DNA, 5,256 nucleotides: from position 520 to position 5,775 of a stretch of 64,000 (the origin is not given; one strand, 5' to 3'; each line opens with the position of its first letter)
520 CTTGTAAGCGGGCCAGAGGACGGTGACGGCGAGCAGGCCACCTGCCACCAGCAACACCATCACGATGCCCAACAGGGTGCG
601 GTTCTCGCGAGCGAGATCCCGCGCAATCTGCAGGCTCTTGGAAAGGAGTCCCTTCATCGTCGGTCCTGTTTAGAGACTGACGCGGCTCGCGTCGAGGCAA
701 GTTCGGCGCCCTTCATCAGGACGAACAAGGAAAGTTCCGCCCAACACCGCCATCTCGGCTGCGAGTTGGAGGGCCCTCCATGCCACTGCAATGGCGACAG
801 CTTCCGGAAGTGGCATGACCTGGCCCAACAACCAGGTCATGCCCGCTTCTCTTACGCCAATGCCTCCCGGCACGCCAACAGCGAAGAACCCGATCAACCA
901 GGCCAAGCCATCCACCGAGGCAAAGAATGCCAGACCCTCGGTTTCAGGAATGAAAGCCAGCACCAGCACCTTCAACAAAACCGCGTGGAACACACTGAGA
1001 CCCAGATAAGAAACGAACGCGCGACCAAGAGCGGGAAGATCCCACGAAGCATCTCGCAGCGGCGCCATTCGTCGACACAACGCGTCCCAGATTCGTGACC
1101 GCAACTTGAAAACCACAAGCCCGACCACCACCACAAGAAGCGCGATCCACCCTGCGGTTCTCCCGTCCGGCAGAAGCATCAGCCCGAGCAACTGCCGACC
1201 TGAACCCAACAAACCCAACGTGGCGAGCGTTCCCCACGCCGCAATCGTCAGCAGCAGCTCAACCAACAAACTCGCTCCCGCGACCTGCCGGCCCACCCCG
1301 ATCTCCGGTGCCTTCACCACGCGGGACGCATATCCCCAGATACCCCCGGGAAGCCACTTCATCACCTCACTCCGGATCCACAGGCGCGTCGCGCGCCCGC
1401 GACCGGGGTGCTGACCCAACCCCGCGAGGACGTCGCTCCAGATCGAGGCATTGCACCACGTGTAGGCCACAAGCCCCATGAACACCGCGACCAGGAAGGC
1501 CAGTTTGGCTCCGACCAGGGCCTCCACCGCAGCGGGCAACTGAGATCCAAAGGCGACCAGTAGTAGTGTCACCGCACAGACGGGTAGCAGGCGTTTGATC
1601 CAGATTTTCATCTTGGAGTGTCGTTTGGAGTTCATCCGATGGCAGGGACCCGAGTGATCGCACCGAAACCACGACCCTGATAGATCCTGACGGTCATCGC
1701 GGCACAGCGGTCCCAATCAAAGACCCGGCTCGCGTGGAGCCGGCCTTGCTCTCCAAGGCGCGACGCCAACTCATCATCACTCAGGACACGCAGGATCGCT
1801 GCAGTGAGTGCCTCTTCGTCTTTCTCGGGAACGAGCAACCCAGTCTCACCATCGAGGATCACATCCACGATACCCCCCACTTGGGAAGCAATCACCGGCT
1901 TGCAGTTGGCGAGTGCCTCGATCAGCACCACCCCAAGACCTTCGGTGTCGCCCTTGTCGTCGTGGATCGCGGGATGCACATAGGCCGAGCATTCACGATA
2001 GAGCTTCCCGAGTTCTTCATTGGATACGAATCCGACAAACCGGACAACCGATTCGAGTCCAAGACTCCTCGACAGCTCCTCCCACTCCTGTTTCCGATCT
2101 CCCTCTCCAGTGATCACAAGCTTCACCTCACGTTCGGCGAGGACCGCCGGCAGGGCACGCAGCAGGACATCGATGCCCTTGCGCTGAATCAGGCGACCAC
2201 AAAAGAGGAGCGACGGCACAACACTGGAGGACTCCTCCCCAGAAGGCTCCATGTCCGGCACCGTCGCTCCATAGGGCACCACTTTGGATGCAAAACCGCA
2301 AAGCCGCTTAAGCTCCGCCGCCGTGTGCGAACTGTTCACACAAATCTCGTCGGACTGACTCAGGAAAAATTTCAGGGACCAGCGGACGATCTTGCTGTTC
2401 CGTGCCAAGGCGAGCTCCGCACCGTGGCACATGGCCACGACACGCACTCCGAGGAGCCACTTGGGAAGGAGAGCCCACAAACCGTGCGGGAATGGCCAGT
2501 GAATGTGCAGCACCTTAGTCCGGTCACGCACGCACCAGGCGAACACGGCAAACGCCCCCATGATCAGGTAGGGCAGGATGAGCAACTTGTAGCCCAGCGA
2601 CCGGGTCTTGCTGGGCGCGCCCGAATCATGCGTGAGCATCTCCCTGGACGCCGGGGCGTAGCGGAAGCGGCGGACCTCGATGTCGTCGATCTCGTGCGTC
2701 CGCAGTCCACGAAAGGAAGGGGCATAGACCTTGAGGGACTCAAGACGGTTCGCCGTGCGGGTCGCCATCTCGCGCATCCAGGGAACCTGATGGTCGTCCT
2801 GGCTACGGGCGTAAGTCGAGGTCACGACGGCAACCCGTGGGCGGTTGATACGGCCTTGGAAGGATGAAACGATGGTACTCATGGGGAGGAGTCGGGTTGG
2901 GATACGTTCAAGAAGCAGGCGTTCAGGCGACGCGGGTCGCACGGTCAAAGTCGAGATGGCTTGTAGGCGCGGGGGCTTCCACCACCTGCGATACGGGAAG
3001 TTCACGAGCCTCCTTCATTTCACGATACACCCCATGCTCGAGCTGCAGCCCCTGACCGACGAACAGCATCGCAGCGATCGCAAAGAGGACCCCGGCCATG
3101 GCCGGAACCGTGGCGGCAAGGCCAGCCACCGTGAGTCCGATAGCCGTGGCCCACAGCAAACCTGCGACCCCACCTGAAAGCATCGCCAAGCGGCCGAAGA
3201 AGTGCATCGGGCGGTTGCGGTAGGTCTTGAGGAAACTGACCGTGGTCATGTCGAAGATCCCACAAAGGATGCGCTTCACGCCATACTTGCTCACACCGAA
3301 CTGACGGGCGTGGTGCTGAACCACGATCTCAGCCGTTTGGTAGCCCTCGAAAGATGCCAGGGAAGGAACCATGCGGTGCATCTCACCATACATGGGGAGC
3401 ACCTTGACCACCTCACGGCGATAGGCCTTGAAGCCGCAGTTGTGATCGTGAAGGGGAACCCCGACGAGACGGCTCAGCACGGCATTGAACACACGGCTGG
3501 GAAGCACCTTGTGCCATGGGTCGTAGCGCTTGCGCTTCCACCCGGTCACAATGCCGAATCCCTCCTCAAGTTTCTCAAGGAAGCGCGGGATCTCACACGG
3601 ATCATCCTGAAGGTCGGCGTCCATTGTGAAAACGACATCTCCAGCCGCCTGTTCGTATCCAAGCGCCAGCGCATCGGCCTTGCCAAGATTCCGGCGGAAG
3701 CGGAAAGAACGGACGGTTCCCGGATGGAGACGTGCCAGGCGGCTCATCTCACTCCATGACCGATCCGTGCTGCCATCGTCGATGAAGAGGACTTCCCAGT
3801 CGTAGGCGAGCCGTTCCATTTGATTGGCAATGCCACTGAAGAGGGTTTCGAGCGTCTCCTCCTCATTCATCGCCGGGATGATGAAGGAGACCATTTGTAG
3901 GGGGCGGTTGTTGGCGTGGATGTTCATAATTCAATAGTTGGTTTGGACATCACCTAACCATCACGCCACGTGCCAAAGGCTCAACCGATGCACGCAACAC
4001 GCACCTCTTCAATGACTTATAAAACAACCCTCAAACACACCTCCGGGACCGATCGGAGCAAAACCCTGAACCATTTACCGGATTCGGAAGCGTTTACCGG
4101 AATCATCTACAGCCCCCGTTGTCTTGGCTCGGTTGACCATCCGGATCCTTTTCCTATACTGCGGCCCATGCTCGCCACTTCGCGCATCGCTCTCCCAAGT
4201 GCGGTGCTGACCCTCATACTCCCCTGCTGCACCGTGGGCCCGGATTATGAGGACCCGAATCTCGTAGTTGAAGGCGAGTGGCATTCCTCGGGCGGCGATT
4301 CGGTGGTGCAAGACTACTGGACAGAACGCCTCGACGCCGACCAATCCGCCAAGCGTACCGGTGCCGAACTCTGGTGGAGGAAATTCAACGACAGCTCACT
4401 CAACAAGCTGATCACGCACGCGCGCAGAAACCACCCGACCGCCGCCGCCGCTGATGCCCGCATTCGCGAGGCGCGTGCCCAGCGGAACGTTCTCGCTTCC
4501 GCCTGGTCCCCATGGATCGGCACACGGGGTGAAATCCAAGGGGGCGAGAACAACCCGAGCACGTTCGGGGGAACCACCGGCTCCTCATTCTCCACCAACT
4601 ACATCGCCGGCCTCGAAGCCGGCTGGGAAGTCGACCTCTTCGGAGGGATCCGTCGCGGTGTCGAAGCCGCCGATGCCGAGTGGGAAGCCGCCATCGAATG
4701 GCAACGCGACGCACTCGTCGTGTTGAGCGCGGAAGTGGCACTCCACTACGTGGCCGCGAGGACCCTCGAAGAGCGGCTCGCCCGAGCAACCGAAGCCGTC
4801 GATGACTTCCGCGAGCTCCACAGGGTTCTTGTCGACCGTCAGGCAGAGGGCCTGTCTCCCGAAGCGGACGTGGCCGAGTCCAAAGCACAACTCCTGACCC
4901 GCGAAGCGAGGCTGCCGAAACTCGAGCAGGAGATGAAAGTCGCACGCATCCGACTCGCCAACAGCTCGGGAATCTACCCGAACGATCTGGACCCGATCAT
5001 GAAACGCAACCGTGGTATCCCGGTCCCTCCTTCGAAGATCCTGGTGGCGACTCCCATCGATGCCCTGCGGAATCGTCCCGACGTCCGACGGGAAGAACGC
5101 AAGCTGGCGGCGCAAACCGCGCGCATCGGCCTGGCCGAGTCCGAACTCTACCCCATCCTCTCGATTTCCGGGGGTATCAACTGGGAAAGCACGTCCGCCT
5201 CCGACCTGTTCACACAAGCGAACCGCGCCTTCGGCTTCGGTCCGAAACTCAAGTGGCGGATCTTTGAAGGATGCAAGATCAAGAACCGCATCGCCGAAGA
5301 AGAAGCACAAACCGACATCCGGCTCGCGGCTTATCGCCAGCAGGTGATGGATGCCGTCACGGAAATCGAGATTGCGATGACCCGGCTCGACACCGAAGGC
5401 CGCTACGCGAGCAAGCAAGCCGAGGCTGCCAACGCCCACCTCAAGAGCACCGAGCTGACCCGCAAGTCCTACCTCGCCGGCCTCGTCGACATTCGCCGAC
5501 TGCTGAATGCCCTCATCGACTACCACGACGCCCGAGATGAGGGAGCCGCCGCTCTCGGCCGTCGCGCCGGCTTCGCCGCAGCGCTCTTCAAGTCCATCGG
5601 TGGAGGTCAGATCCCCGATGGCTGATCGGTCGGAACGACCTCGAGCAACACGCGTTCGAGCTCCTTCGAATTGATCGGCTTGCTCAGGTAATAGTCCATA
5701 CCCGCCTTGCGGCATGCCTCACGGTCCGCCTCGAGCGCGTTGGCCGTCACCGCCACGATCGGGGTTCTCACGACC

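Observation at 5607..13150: Self-contained NO-sensing LuxO/LuxU-like phosphorelay: sigma-54 RR - H-NOX - cytoplasmic hybrid HK in one operon, with an orphan Hpt 2.7 kb away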

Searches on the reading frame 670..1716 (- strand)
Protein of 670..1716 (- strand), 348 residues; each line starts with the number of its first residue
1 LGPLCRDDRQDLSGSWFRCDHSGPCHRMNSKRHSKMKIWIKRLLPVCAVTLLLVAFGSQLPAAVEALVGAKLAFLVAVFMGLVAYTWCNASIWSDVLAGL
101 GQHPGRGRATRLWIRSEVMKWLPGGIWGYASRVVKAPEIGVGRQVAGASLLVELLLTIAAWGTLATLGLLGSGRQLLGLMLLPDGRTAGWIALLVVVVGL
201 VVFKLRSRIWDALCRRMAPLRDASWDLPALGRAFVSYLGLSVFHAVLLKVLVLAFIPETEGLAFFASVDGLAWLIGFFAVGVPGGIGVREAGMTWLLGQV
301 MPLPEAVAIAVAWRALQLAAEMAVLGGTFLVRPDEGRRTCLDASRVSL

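Call 35: search_protein_families(library=pfam, proteins=[window:670-1716:-], max_evalue=0.0001)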
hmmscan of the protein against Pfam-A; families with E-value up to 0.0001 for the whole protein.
window:670-1716:- (348 aa): 0 families

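Call 46: search_protein_families(library=pfam, proteins=[window:670-1611:-], max_evalue=0.001)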
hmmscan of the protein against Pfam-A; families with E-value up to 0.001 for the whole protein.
window:670-1611:- (313 aa): 0 families

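Call 59: search_protein_families(library=ncbifam, proteins=[window:670-1611:-], max_evalue=0.00001)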
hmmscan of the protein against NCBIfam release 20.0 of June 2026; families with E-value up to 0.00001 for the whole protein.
window:670-1611:- (313 aa): 0 families

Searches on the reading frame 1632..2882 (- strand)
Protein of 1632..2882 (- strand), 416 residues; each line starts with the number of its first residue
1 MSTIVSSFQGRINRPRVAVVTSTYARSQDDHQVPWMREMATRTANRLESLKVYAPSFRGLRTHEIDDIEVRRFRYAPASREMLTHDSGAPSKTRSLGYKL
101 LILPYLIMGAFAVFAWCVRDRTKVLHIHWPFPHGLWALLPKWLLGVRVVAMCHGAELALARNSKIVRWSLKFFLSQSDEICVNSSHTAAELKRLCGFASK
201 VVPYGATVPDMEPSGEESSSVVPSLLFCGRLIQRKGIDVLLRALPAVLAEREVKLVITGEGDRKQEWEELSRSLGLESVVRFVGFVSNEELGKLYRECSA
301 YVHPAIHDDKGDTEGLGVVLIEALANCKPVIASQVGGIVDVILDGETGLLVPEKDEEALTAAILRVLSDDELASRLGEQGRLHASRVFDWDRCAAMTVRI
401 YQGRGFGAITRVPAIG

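Call 35: search_protein_families(library=pfam, proteins=[window:1632-2882:-], max_evalue=0.0001)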
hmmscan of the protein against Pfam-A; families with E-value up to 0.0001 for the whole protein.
window:1632-2882:- (416 aa): 6 families
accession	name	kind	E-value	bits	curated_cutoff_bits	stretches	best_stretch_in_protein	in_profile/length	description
PF00534.26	Glycos_transf_1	-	5e-42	143.8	26.4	1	225-381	18-170/172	Glycosyl transferases group 1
PF13692.12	Glyco_trans_1_4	-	1.4e-37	129.6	27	1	223-369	2-142/142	Glycosyl transferases group 1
PF13439.12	Glyco_transf_4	-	5.2e-12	46.6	28.5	1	104-203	55-163/170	Glycosyltransferase Family 4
PF13579.12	Glyco_trans_4_4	-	5.5e-11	43.5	29.7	1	67-205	39-158/158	Glycosyl transferase 4-like domain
PF20706.3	GT4-conflict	-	1.4e-08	34.6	26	1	214-395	189-383/385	Family 4 Glycosyltransferase in conflict systems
PF13524.12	Glyco_trans_1_2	-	4.9e-08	33.5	25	1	247-394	9-139/144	Glycosyl transferase-like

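Call 59: search_protein_families(library=ncbifam, proteins=[window:1632-2882:-], max_evalue=0.00001)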
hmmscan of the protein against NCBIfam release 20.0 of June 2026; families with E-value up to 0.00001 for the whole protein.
window:1632-2882:- (416 aa): 35 families (the best 25 are shown)
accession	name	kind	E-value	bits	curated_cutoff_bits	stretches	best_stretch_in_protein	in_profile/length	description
NF041876.1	EPS_EpsE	equivalog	1.2e-30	107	400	1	108-395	100-387/389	exopolysaccharide biosynthesis GT4 family glycosyltransferase EpsE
TIGR02149.1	glgA_Coryne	subfamily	3.7e-28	98.7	302.4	1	223-402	205-388/391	glycogen synthase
TIGR03088.1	stp2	hypoth_equivalog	1.1e-25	90.5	409.05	1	225-402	197-371/374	TIGR03088 family PEP-CTERM/XrtA system glycosyltransferase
TIGR03449.1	mycothiol_MshA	equivalog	1.1e-25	90.4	462.5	1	225-402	223-401/406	D-inositol-3-phosphate glycosyltransferase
TIGR03999.1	thiol_BshA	equivalog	1.9e-24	86.3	273.7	1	118-402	81-371/375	N-acetyl-alpha-D-glucosaminyl L-malate synthase BshA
TIGR04063.1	stp3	hypoth_equivalog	5.8e-22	78.1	442.05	1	226-402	217-393/397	TIGR04063 family PEP-CTERM/XrtA system glycosyltransferase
NF038298.1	EPS_HpsO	equivalog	4e-18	65.4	575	1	227-394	206-377/388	hormogonium polysaccharide biosynthesis glycosyltransferase HpsO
NF047684.1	TeichurnBiosyTuaC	equivalog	7.6e-17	61.3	550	1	124-402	111-387/391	teichuronic acid biosynthesis protein TuaC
NF038295.1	EPS_HpsP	equivalog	1.1e-16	60.8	550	1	219-402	204-385/388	hormogonium polysaccharide biosynthesis glycosyltransferase HpsP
NF050063.1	ProtGlycPglJ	equivalog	7e-16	58.4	500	1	216-395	188-357/363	N-acetylgalactosamine-N,N'-diacetylbacillosaminyl-diphospho-undecaprenol 4-alpha-N-acetylgalactosaminyltransferase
TIGR04005.1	wcaL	equivalog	6.9e-15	54.8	537.6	1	226-364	226-365/406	colanic acid biosynthesis glycosyltransferase WcaL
TIGR04157.1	glyco_rSAM_CFB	subfamily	9.4e-15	54.5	400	1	225-390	230-395/406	TIGR04157 family glycosyltransferase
NF038229.1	Glyco4_Geo_Pelo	equivalog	2.8e-14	52.9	400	1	200-402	136-334/338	GPMC system family 4 glycosyltransferase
NF053787.1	GlcN_PG_synth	equivalog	3.2e-14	52.6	480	1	225-402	200-357/361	N-acetylglucosaminyl phosphatidylglycerol synthase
TIGR04047.1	MSMEG_0565_glyc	hypoth_equivalog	7.3e-14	51.6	259.85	1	175-402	138-372/373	MSMEG_0565 family glycosyltransferase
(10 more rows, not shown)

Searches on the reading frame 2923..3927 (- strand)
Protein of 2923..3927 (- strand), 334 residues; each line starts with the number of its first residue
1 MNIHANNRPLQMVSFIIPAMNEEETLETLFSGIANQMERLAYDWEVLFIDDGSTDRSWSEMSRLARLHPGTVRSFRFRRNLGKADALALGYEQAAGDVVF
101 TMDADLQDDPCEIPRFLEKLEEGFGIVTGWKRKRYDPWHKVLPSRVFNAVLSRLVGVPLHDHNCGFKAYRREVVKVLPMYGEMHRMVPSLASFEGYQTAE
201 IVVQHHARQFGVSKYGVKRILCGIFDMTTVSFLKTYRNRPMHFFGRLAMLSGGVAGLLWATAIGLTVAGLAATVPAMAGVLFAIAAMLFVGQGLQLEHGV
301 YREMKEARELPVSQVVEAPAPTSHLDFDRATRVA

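Call 35: search_protein_families(library=pfam, proteins=[window:2923-3927:-], max_evalue=0.0001)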
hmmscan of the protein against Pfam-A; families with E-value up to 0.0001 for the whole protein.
window:2923-3927:- (334 aa): 3 families
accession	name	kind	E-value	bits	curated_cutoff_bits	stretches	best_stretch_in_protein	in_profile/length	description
PF00535.33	Glycos_transf_2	-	1.1e-30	107.2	23.3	1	14-175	1-165/168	Glycosyl transferase family 2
PF13641.12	Glyco_tranf_2_3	-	2e-05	25.1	27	1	13-135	3-127/230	Glycosyltransferase like family 2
PF10111.15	Glyco_tranf_2_2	-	4.4e-05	23.6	27.3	1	14-105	1-91/276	Glycosyltransferase like family 2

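Call 59: search_protein_families(library=ncbifam, proteins=[window:2923-3927:-], max_evalue=0.00001)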
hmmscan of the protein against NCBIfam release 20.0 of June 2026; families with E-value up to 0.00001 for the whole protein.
window:2923-3927:- (334 aa): 12 families
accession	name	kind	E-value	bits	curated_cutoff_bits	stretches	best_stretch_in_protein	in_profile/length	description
NF007986.1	PRK10714.1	equivalog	1.2e-49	169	529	1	8-298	3-292/316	undecaprenyl-phosphate 4-deoxy-4-formamido-L-arabinose transferase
NF047588.1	GlcsyltransPgfSStrep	equivalog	1.9e-37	129.2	500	1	13-296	3-277/308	glycosyltransferase PgfS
TIGR03937.1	PgaC_IcaA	equivalog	1.6e-13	50.4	422.3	1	7-132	41-164/407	poly-beta-1,6-N-acetyl-D-glucosamine synthase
NF010496.0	PRK13915.1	equivalog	2.1e-11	43.4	262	1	10-109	30-130/307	glucosyl-3-phosphoglycerate synthase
NF041391.1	DPhHxTase_Halo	equivalog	3.1e-09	36.1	375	1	19-176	3-152/213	dolichyl-phosphate hexose transferase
NF041875.1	EPS_EpsD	equivalog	4e-09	36.3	370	1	13-122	1-106/325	exopolysaccharide biosynthesis glycosyltransferase EpsD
TIGR04182.1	glyco_TIGR04182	equivalog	6.5e-09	35.6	325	1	13-295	2-271/293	S-layer glycoprotein N-glycosyltransferase AglJ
NF007482.0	PRK10073.1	equivalog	2.8e-08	33.1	423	1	11-107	6-97/334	glycosyltransferase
TIGR04283.1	glyco_like_mftF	equivalog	4.2e-08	33.1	182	1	13-105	1-82/221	TIGR04283 family arsenosugar biosynthesis glycosyltransferase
TIGR03965.1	mycofact_glyco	equivalog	5.9e-08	32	280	1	10-110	73-169/467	mycofactocin biosynthesis glycosyltransferase MftF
NF047683.1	TeichurnBiosyTuaG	equivalog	2.4e-06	27.4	400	1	11-108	6-99/252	teichuronic acid biosynthesis protein TuaG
NF053739.1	GlytfEpsEBac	equivalog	2.4e-06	26.7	450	1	13-105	3-92/265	glycosyltransferase EpsE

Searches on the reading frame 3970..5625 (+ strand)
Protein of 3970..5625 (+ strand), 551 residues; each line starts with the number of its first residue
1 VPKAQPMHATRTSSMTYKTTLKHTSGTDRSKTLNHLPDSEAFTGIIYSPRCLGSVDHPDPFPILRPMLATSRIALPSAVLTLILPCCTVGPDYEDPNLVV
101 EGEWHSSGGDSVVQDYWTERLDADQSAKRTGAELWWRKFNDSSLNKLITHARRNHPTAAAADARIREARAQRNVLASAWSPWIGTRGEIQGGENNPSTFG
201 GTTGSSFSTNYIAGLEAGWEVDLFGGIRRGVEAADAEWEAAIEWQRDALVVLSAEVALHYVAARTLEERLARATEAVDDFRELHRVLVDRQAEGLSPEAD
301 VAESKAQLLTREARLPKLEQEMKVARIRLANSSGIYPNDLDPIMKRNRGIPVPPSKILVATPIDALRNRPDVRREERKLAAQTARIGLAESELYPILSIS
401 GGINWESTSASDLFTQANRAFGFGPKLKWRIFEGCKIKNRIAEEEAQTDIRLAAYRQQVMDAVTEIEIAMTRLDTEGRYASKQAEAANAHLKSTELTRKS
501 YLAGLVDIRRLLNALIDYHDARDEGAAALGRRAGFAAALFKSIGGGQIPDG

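Call 3: search_protein_families(library=pfam, proteins=[window:3970-5625:+], max_evalue=0.01)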
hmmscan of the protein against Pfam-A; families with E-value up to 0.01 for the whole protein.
window:3970-5625:+ (551 aa): 1 family
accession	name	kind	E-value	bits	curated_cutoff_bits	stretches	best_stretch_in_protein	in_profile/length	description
PF02321.23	OEP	-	2.3e-36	125.8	22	2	365-529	8-172/187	Outer membrane efflux protein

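Call 59: search_protein_families(library=ncbifam, proteins=[window:4168-5625:+], max_evalue=0.00001)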
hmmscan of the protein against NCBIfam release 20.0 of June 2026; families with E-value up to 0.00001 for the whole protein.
window:4168-5625:+ (485 aa): 8 families
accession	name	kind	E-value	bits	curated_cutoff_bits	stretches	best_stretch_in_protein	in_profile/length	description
TIGR01845.1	outer_NodT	subfamily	2.7e-81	273.7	210.05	1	13-480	2-460/460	efflux transporter outer membrane subunit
NF007347.1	PRK09837.1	subfamily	9.4e-28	97.3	598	1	13-433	11-407/461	Cu(I)/Ag(I) efflux RND transporter outer membrane protein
NF007390.0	PRK09915.1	equivalog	1.7e-26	93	597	1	68-442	59-440/488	MdtP family multidrug efflux transporter outer membrane subunit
NF033143.1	efflux_OM_AdeK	equivalog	2.9e-23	82.3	900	1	70-454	56-435/480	multidrug efflux RND transporter AdeIJK outer membrane channel subunit AdeK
NF008524.1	PRK11459.1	equivalog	1.4e-22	80.2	650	1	68-480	57-475/478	multidrug resistance outer membrane protein MdtQ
TIGR01844.1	type_I_sec_TolC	subfamily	6.8e-21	74.7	225.15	1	77-446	4-366/414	TolC family outer membrane protein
NF047721.1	ToxDrgExpTdeA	equivalog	7e-20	71.4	550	1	67-448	48-420/455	toxin/drug exporter TdeA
NF033142.1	efflux_OM_AdeC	exception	6.7e-15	54.7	975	1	293-480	274-461/465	multidrug efflux RND transporter AdeABC outer membrane channel subunit AdeC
